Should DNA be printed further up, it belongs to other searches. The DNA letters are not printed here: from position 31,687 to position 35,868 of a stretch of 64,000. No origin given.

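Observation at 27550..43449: Four tandem giant T9SS cargo paralogs: different heads on an equal-length ~617-aa constant tail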

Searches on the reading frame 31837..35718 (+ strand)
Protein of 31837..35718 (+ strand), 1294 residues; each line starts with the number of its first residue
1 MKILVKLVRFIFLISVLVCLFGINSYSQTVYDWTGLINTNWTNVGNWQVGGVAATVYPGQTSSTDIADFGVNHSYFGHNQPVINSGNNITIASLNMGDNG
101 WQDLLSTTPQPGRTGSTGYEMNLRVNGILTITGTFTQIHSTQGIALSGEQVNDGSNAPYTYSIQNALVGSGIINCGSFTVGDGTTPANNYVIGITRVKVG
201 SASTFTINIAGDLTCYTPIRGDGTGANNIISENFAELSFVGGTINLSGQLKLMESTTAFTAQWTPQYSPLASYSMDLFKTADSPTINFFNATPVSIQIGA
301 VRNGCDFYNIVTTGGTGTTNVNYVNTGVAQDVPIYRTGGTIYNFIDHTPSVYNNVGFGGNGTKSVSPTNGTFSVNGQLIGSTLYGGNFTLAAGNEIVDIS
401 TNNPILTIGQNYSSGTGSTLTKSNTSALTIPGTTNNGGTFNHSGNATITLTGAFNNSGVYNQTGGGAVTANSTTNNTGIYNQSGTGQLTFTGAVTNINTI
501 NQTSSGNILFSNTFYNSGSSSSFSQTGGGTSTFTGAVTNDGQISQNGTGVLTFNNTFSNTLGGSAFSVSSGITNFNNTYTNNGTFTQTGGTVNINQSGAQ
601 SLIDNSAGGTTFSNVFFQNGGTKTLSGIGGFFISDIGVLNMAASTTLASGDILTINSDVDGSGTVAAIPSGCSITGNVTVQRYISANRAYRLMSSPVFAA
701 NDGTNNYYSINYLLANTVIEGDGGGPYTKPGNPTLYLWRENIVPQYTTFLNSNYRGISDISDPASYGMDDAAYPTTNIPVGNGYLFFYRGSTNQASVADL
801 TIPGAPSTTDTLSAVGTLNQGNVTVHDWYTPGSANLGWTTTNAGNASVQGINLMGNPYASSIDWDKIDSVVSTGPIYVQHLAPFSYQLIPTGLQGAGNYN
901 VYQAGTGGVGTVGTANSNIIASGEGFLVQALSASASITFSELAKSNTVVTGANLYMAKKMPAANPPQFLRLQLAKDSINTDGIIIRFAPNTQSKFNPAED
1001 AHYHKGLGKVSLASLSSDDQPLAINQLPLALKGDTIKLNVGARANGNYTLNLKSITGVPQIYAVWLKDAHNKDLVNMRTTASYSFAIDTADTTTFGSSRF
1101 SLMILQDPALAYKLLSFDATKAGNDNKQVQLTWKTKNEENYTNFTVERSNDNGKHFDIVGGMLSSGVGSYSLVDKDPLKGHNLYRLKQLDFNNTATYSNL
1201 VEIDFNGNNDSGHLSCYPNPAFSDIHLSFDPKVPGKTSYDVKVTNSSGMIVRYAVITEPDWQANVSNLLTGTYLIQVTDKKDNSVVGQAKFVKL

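Call 7: search_protein_families(library=pfam, proteins=[window:31837-35718:+], max_evalue=0.1)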
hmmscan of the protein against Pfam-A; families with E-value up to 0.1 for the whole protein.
window:31837-35718:+ (1294 aa): 1 family
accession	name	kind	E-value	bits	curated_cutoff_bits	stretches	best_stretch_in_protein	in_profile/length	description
PF18962.6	Por_Secre_tail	-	2.2e-07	31.5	27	1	1217-1284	2-69/75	Secretion system C-terminal sorting domain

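Call 8: search_protein_families(library=ncbifam, proteins=[window:31837-35718:+], max_evalue=0.1)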
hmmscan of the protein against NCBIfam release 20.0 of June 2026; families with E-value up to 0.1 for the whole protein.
window:31837-35718:+ (1294 aa): 0 families
